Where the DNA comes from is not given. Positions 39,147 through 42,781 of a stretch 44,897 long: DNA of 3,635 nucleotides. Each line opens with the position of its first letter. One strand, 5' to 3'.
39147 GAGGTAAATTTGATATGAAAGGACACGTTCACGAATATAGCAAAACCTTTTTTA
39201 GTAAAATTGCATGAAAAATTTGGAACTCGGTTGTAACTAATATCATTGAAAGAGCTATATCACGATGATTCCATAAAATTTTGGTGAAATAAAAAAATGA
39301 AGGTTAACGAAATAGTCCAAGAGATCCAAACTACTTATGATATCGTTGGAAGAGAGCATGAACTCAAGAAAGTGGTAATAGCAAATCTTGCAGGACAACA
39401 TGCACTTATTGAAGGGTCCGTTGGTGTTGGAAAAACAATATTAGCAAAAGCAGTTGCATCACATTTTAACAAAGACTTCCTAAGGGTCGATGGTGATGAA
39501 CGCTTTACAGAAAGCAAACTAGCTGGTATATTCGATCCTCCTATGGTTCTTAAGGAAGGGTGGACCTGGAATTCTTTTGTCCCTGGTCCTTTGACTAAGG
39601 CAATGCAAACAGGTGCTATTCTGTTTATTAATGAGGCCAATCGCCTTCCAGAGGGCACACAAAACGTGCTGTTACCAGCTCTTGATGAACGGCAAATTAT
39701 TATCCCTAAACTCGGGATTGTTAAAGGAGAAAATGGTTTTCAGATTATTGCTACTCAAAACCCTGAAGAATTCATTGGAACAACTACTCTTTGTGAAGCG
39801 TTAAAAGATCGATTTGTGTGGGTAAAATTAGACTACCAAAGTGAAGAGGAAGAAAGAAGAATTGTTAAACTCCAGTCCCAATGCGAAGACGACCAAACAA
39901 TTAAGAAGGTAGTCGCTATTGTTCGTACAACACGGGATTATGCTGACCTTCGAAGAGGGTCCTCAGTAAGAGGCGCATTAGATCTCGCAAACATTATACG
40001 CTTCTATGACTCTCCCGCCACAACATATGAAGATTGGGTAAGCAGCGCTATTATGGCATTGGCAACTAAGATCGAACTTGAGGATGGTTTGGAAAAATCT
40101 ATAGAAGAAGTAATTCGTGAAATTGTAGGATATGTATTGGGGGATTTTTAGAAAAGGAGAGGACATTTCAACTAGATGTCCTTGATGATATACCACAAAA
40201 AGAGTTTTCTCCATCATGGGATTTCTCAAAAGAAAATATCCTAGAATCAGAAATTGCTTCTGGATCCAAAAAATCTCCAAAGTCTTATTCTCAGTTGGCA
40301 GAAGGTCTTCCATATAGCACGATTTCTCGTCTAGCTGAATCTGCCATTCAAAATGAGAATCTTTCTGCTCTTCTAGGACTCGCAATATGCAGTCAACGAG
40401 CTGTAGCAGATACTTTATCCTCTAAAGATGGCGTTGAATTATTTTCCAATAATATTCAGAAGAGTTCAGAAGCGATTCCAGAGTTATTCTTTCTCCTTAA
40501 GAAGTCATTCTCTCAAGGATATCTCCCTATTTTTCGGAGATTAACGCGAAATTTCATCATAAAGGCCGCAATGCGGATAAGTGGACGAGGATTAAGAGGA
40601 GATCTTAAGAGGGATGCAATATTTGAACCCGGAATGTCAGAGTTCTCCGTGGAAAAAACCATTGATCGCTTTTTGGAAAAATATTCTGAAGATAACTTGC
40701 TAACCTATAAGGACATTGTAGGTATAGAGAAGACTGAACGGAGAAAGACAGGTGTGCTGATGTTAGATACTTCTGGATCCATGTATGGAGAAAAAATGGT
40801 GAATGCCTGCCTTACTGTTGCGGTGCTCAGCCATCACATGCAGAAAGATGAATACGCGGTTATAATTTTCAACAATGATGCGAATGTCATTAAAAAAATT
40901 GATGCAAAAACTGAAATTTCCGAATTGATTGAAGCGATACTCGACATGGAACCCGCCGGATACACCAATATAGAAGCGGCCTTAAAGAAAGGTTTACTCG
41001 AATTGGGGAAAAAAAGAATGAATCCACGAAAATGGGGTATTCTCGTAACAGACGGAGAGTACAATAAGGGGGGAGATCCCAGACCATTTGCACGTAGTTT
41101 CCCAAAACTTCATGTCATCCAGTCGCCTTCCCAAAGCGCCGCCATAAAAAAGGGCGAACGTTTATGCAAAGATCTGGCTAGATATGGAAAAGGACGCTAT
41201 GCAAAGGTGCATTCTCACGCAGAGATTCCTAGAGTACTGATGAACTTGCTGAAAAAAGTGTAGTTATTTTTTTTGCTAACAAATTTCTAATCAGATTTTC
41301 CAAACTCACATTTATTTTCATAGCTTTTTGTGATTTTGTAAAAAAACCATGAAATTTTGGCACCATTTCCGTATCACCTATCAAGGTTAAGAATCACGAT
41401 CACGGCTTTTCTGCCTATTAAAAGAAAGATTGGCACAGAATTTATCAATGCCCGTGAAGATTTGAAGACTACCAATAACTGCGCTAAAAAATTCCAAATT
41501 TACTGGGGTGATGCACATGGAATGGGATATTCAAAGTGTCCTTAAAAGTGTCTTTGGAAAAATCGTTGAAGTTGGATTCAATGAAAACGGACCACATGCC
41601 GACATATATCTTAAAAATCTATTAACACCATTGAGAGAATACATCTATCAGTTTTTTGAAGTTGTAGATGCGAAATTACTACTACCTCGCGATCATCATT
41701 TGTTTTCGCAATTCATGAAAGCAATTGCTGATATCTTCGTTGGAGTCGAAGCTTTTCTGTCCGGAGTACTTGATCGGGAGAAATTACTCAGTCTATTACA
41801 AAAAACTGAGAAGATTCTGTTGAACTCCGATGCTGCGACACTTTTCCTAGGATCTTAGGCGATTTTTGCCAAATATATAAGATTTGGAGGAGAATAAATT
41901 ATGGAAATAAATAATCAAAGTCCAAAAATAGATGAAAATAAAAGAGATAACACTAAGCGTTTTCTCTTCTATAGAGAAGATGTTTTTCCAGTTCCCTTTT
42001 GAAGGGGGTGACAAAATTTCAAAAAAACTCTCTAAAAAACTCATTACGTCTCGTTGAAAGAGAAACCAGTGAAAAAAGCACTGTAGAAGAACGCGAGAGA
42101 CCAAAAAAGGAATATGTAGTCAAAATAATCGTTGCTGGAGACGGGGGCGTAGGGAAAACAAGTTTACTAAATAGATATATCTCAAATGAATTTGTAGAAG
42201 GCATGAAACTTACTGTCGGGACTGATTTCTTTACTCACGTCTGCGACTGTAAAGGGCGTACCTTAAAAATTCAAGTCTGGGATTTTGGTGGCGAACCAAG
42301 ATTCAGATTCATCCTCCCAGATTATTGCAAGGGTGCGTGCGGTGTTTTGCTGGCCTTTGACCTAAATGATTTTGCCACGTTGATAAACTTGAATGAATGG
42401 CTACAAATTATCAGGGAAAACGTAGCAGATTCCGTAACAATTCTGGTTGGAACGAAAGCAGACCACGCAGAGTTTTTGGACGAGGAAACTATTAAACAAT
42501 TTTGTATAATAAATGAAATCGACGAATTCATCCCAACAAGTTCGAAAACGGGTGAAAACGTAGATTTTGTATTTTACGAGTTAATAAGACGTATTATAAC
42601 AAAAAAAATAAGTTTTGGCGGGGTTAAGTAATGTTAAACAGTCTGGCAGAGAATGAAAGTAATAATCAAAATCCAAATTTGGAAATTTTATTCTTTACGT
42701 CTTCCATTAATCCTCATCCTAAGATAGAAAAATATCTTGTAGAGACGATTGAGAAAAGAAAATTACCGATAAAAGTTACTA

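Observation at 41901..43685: Translationally coupled operon: Ras/Rab-like small GTPase followed by three tandem KaiB/thioredoxin-fold proteins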

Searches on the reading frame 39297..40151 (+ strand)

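Call 3: search_protein_families(library=pfam, proteins=[window:39297-40151:+], max_evalue=1)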
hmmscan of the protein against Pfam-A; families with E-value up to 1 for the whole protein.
window:39297-40151:+ (284 aa): 20 families
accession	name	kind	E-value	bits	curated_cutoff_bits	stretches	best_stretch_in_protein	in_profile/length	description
PF07728.20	AAA_5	-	1.3e-20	74.3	22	1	36-173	2-139/139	AAA domain (dynein-related subfamily)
PF07726.17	AAA_3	-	4.1e-17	62.7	27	1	35-174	1-130/131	ATPase family associated with various cellular activities (AAA)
PF00004.35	AAA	-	5.2e-09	37.1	21.2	1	37-159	2-114/131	ATPase family associated with various cellular activities (AAA)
PF05496.18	RuvB_N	-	4.2e-07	30.3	27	2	101-174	80-154/159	Holliday junction DNA helicase RuvB P-loop domain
PF01078.27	Mg_chelatase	-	3.1e-06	27.2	20.3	1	15-55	4-44/207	Magnesium chelatase, subunit ChlI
PF00158.32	Sigma54_activat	-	1.2e-05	25.5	20.2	2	105-153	93-140/168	Sigma-54 interaction domain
PF13191.12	AAA_16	-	0.00025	22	32.6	1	17-69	3-63/167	AAA ATPase domain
PF20030.5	bpMoxR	-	0.00026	20.5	27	1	2-134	2-126/205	MoxR domain in the MoxR-vWA-beta-propeller ternary systems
PF07724.20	AAA_2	-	0.0033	17.9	27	1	37-134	7-104/166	AAA domain (Cdc48 subfamily)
PF20720.3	nSTAND3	-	0.0091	16.1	27.2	1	34-59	18-43/155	Novel STAND NTPase 3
PF13401.12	AAA_22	-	0.016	15.9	27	1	34-71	6-46/130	AAA domain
PF00006.31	ATP-synt_ab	-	0.019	15.1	29.5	1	30-62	11-43/213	ATP synthase alpha/beta family, nucleotide-binding domain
PF05673.19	DUF815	-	0.038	13.6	23.8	1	28-64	48-84/249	Protein of unknown function (DUF815)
PF06068.19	TIP49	-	0.038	13.6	23.8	1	29-67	46-86/347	TIP49 P-loop domain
PF25201.1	nSTAND6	-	0.049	14.1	27.7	1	17-68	2-56/148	Novel STAND NTPase 6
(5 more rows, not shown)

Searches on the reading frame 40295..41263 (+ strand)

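Call 3: search_protein_families(library=pfam, proteins=[window:40295-41263:+], max_evalue=1)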
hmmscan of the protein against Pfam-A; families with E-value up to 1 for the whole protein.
window:40295-41263:+ (322 aa): 6 families
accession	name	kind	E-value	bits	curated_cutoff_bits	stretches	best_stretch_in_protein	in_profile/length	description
PF13519.12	VWA_2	-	1.7e-11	45.1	27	1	154-255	2-107/107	von Willebrand factor type A domain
PF00092.34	VWA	-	3.5e-09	37.6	23.8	1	154-268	3-126/174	von Willebrand factor type A domain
PF05762.20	VWA_CoxE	-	7.5e-05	22.7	26.4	1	133-255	35-160/222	VWA domain containing CoxE-like protein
PF01882.25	DUF58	-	0.00063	19.4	23.4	1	147-232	32-126/216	Protein of unknown function DUF58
PF09967.15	DUF2201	-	0.13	12.8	26.4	1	154-210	2-57/123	VWA-like domain (DUF2201)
PF25043.1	DUF7788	-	0.14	11.8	27.1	1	157-240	6-96/221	Domain of unknown function (DUF7788)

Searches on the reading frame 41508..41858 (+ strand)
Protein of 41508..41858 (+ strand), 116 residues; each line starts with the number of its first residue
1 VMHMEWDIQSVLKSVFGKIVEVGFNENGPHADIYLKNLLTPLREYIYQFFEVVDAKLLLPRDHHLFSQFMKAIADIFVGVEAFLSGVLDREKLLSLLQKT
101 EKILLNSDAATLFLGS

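Call 3: search_protein_families(library=pfam, proteins=[window:41508-41858:+], max_evalue=1)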
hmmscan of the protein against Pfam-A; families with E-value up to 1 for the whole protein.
window:41508-41858:+ (116 aa): 0 families

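Call 44: search_solved_structures(query=A2, max_evalue=10)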
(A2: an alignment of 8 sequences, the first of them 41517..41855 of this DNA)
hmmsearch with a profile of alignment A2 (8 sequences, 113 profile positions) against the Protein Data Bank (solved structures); distinct sequences matched with E-value up to 10: 2.
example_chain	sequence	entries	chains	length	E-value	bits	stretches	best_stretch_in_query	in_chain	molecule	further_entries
6aq5_A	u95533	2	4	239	0.47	14.1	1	15-58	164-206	Lectin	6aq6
1uzy_A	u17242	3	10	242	0.48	14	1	15-58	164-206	Lectin | LECTIN (ECL)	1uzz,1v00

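Call 45: search_protein_families(library=ncbifam, proteins=[window:41517-41855:+], max_evalue=0.1)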
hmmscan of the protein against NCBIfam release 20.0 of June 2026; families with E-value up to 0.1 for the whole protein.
window:41517-41855:+ (113 aa): 0 families

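Call 59: predict_structure(protein=window:41517-41855:+)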
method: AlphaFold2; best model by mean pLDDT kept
length: 113 residues; sequences in the alignment: 1
mean_pLDDT: 71.9   pTM: 0.63
mean pLDDT of the five models: 71.9, 70.1, 69.2, 68.7, 68.4
residues with pLDDT >= 90: 0; 70-90: 63; 50-70: 46; < 50: 4
segments of 3 or more residues with pLDDT < 50: none
pLDDT, mean of each block of 10 residues (from residue 1): 60 71 67 75 69 64 78 85 86 83 61 45
secondary structure, 60 per line:
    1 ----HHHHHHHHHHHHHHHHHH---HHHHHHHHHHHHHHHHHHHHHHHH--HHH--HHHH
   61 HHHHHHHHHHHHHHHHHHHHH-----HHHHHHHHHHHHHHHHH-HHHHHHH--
elements in order: H5-22 H26-49 H57-81 H87-103 H105-111

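Call 63: fold_search(model_id=the predicted structure, library=pdb)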
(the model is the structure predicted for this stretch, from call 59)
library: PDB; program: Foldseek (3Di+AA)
matches with E <= 10: 115; with E <= 0.001: 0
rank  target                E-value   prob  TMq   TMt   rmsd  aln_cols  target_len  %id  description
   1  8r2i_2                4.3e-01  0.92  0.54  0.59   4.4       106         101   15  Cryo-EM Structure of native Photosystem II assembly intermediate from Chlamydomonas reinhardtii (released 2024-01-31)
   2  7ah0                  8.8e-01  0.77  0.55  0.59   4.4       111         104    8  Crystal structure of the de novo designed two-heme binding protein, 4D2 (released 2021-10-06)
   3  6a3l_A                1.0e+00  0.51  0.45  0.41   5.2       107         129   15  Crystal structure of cytochrome c' from Shewanella violacea DSS12 (released 2019-06-12)
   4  7nhp_1                1.4e+00  0.72  0.61  0.61   4.1       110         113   14  Structure of PSII-I (PSII with Psb27, Psb28, and Psb34) (released 2021-05-05)
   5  9se5                  1.6e+00  0.44  0.51  0.06   5.0       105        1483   14  Mouse otoferlin (216-1931) in the lipid-free, Ca2+-bound state, "open" conformation (class 2) (released 2025-11-05)
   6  4k0d_A                1.9e+00  0.18  0.39  0.33   8.4       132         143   17  Periplasmic sensor domain of sensor histidine kinase, Adeh_2942 (released 2013-06-12)
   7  7vd5_Q                2.0e+00  0.57  0.55  0.44   3.7       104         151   17  Structure of C2S2M2-type PSII-FCPII supercomplex from diatom (released 2022-03-02)
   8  8j5k_Q                2.0e+00  0.38  0.49  0.40   6.0       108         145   13  Structural insights into photosystem II supercomplex and trimeric FCP antennae of a centric diatom Cyclotella meneghin (released 2023-12-20)
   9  7wf8_A                2.1e+00  0.25  0.38  0.36   8.3       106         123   13  Crystal structure of mouse SNX25 RGS domain in space group P212121 (released 2022-10-26)
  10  2vpw_C                2.2e+00  0.54  0.53  0.27   4.9       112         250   11  Polysulfide reductase with bound menaquinone (released 2008-06-10)
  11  4llc_A                2.2e+00  0.20  0.40  0.38   6.4       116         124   12  The crystal structure of R60E mutant of the histidine kinase (KinB) sensor domain from Pseudomonas aeruginosa PA01 (released 2013-08-07)
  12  8bl8_D                2.6e+00  0.23  0.45  0.21   5.8       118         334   14  Human serotonin 5-HT3A receptor (apo, active/distorted conformation) (released 2024-05-15)
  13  4xev_D                3.1e+00  0.41  0.58  0.47   4.5       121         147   12  Fusion of Pyk2-FAT domain with Leupaxin LD1 motif, complexed with Leupaxin LD4 peptide (released 2015-12-30)
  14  7d7q_B                3.1e+00  0.23  0.47  0.22   6.3       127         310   12  Crystal structure of the transmembrane domain and linker region of Salpingoeca rosetta rhodopsin phosphodiesterase (released 2020-11-18)
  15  2au5                  3.3e+00  0.11  0.33  0.30   8.3       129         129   13  Structure of a conserved domain from locus EF2947 from Enterococcus faecalis V583 (released 2005-10-11)
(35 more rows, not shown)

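Call 76: search_protein_representatives(protein=window:41517-41855:+)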
Query: 113 residues. Proteins with E-value up to 0.001 (for the whole library): 2; up to 1e-10: 2; up to 1e-30: 2. The best 2 are listed.
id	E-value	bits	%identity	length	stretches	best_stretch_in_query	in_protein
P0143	9.6e-53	193.4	82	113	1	1-113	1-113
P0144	8.2e-49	180.7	78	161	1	1-113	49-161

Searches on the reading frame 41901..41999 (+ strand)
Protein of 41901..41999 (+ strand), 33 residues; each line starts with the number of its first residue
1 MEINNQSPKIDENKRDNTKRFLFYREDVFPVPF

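Call 45: search_protein_families(library=ncbifam, proteins=[window:41901-41999:+], max_evalue=0.1)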
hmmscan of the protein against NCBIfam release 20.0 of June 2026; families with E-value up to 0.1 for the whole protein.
window:41901-41999:+ (33 aa): 0 families

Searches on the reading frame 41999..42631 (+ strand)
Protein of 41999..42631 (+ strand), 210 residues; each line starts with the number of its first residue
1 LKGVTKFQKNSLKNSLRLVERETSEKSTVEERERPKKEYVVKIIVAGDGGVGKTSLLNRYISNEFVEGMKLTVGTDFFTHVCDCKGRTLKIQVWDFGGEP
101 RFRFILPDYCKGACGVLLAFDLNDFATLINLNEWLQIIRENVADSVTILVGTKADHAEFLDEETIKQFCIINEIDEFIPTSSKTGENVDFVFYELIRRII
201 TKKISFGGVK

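Call 3: search_protein_families(library=pfam, proteins=[window:41999-42631:+], max_evalue=1)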
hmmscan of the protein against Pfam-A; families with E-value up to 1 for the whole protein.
window:41999-42631:+ (210 aa): 15 families
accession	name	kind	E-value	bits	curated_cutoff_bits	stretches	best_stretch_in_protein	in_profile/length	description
PF00071.28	Ras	-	2e-34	118.9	21.6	1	42-200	1-161/162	Ras family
PF08477.19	Roc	-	6.3e-26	91.4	27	1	42-155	1-119/119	Ras of Complex, Roc, domain of DAPkinase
PF00025.27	Arf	-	6.2e-11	42.5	22.3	1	39-175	13-146/174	ADP-ribosylation factor family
PF05783.17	DLIC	-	0.0042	16.4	19.7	0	153-200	218-263/471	Dynein light intermediate chain (DLIC)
PF09439.16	SRPRB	-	0.0085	15.9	25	1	42-119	5-79/178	Signal recognition particle receptor beta subunit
PF03193.22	RsgA_GTPase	-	0.011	16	30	1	43-63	109-129/174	RsgA GTPase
PF13479.12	AAA_24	-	0.047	14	27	1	41-97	3-43/195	AAA domain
PF07693.20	KAP_NTPase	-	0.053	13.2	20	1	43-169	23-95/293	KAP family P-loop domain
PF01926.29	MMR_HSR1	-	0.073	13.6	21.9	1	42-98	1-55/113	50S ribosome-binding GTPase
PF05049.19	IIGP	-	0.09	12.3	24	1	27-68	22-65/375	Interferon-inducible GTPase (IIGP)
PF13191.12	AAA_16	-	0.12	13.2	32.6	1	43-60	27-44/167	AAA ATPase domain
PF13401.12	AAA_22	-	0.13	13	27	1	43-64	8-29/130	AAA domain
PF12327.13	FtsZ_C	-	0.15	12.8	27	1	111-156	34-79/95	FtsZ family, C-terminal domain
PF05729.18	NACHT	-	0.18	12.1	26.7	0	43-59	3-19/167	NACHT domain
PF10236.15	DAP3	-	0.24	11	23.1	1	35-61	18-44/311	Mitochondrial ribosomal death-associated protein 3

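Call 31: find_homologous_proteins(query=window:41999-42631:+, max_evalue=1e-20)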
Query window:41999-42631:+ (210 aa): 438 proteins with E <= 1e-20 among 605 candidates; the best 120 are listed.
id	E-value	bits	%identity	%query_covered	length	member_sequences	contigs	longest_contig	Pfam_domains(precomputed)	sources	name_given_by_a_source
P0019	1.6e-129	447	96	100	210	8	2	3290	PF00025.28,PF08477.20,PF00071.29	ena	-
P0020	7.7e-99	347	75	99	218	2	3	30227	PF00025.28,PF08477.20,PF00071.29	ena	-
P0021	1.9e-93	330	72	99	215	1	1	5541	PF00025.28,PF08477.20,PF00071.29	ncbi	ncbi:MAG: Rab family GTPase [Promethearchaeota archaeon]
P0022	3.2e-91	322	72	95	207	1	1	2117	PF00025.28,PF08477.20,PF00071.29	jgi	jgi:small GTP-binding protein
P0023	9.6e-91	321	68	99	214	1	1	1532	PF00025.28,PF08477.20,PF00071.29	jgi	jgi:small GTP-binding protein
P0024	1.3e-90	320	70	100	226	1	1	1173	PF00025.28,PF08477.20,PF00071.29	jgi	jgi:small GTP-binding protein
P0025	1.3e-90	320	71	100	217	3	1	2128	PF00025.28,PF08477.20,PF00071.29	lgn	-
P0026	7.0e-90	318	67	99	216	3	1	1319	PF00025.28,PF08477.20,PF00071.29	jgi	jgi:small GTP-binding protein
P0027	2.0e-89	316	68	100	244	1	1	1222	PF00025.28,PF08477.20,PF00071.29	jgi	jgi:small GTP-binding protein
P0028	3.7e-88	312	71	95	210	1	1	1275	PF00025.28,PF09439.17,PF08477.20,PF00071.29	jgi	-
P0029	7.7e-88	311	72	95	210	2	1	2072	PF00025.28,PF08477.20,PF00071.29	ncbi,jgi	ncbi:MAG: Rab family GTPase [Candidatus Hodarchaeales archaeon]|jgi:small GTP-binding protein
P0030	4.9e-87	309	70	99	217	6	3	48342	PF00025.28,PF08477.20,PF00071.29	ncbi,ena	-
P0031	1.2e-86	307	68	100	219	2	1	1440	PF00025.28,PF08477.20,PF00071.29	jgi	jgi:small GTP-binding protein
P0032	5.3e-86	305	69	95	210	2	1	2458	PF00025.28,PF08477.20,PF00071.29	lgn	-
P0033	7.9e-85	301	69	95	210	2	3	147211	PF00025.28,PF09439.17,PF08477.20,PF00071.29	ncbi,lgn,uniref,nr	ncbi:Rab family GTPase [Candidatus Borrarchaeum sp.]|uniref:Rab family GTPase n=1 Tax=Candidatus Bor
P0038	1.0e-68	249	63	79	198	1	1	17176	PF00025.28,PF08477.20,PF03193.23,PF00071.29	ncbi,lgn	ncbi:MAG: Rab family GTPase [Promethearchaeota archaeon]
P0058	1.5e-59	219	58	80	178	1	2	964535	PF00025.28,PF08477.20,PF03193.23,PF00071.29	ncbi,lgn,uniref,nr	ncbi:Rab family GTPase [Candidatus Borrarchaeum sp.]|uniref:Rab family GTPase n=1 Tax=Candidatus Bor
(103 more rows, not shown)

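Call 45: search_protein_families(library=ncbifam, proteins=[window:41999-42628:+], max_evalue=0.1)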
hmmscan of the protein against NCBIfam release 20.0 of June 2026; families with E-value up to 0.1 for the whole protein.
window:41999-42628:+ (210 aa): 5 families
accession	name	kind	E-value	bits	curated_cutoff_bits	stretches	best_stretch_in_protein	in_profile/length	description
TIGR00231.1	small_GTP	domain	3.8e-24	85.3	42.5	1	40-193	3-160/164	GTP-binding protein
TIGR03594.1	GTPase_EngA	equivalog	0.02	13.9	306.7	0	23-64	160-199/432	ribosome biogenesis GTPase Der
TIGR00450.1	mnmE_trmE_thdF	equivalog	0.032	13.3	252.6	0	26-63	194-232/446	tRNA uridine-5-carboxymethylaminomethyl(34) synthesis GTPase MnmE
NF003255.0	PRK04213.1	equivalog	0.038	13.3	164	0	36-73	5-42/204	GTP-binding protein EngB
TIGR00750.1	lao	equivalog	0.092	11.8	240.75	0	10-73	4-67/300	methylmalonyl Co-A mutase-associated GTPase MeaB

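Call 61: find_encoding_contigs(protein=P0038, flank=5000, max_places=2)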
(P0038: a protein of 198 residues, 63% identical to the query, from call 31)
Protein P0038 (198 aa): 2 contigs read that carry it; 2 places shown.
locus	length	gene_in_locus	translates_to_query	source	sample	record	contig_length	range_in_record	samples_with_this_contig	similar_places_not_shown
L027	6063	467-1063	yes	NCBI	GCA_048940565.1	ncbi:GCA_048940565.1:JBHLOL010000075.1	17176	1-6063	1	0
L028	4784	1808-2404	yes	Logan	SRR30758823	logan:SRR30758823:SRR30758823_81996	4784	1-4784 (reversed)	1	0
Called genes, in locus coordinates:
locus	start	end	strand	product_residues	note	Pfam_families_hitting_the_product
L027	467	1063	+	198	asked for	PF00025:Arf, PF03193:RsgA_GTPase (faint), PF00071:Ras, PF08477:Roc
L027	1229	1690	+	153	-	PF02142:MGS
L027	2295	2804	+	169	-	-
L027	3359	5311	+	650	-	PF16177:ACAS_N, PF00501:AMP-binding, PF13193:AMP-binding_C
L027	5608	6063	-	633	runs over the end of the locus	PF02550:AcetylCoA_hydro, PF01144:CoA_trans (faint), PF13336:AcetylCoA_hyd_C, PF13302:Acetyltransf_3, PF00583:Acetyltransf_1, PF13420:Acetyltransf_4, PF13673:Acetyltransf_10 (faint), PF13508:Acetyltransf_7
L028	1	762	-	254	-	?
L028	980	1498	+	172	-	PF03692:CxxCxxCC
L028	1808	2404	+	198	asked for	PF00025:Arf, PF03193:RsgA_GTPase (faint), PF00071:Ras, PF08477:Roc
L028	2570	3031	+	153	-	PF02142:MGS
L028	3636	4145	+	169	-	-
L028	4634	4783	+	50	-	?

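Call 62: find_encoding_contigs(protein=P0058, flank=5000, max_places=2)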
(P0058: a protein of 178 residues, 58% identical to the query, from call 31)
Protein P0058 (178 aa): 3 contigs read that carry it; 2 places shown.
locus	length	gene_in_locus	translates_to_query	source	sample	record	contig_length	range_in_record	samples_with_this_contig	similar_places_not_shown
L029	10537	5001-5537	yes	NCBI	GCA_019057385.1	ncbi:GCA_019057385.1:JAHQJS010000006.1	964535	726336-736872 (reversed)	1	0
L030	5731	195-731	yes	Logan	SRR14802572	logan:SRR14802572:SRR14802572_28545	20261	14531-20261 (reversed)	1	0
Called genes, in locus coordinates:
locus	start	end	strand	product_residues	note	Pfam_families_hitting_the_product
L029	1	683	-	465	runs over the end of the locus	PF01523:PmbA_TldD_1st, PF19290:PmbA_TldD_2nd, PF19289:PmbA_TldD_3rd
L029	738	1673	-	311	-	PF23649:FKBP15 (faint), PF23435:DUF7121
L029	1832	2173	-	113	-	-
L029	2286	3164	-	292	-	-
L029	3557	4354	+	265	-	-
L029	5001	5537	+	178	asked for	PF00025:Arf, PF03193:RsgA_GTPase (faint), PF00071:Ras, PF08477:Roc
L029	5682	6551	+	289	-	PF00795:CN_hydrolase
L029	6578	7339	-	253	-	PF01061:ABC2_membrane, PF12698:ABC2_membrane_3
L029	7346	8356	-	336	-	PF00005:ABC_tran, PF13304:AAA_21 (faint), PF13732:DrrA1-3_C (weak)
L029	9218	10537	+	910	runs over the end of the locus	PF00690:Cation_ATPase_N, PF00122:E1-E2_ATPase, PF00702:Hydrolase, PF13246:Cation_ATPase, PF00689:Cation_ATPase_C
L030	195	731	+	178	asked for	PF00025:Arf, PF03193:RsgA_GTPase (faint), PF00071:Ras, PF08477:Roc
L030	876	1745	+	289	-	PF00795:CN_hydrolase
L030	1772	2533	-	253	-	PF01061:ABC2_membrane, PF12698:ABC2_membrane_3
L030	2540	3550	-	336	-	PF00005:ABC_tran, PF13304:AAA_21 (faint), PF13732:DrrA1-3_C (weak)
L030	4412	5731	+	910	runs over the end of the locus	PF00690:Cation_ATPase_N, PF00122:E1-E2_ATPase, PF00702:Hydrolase, PF13246:Cation_ATPase, PF00689:Cation_ATPase_C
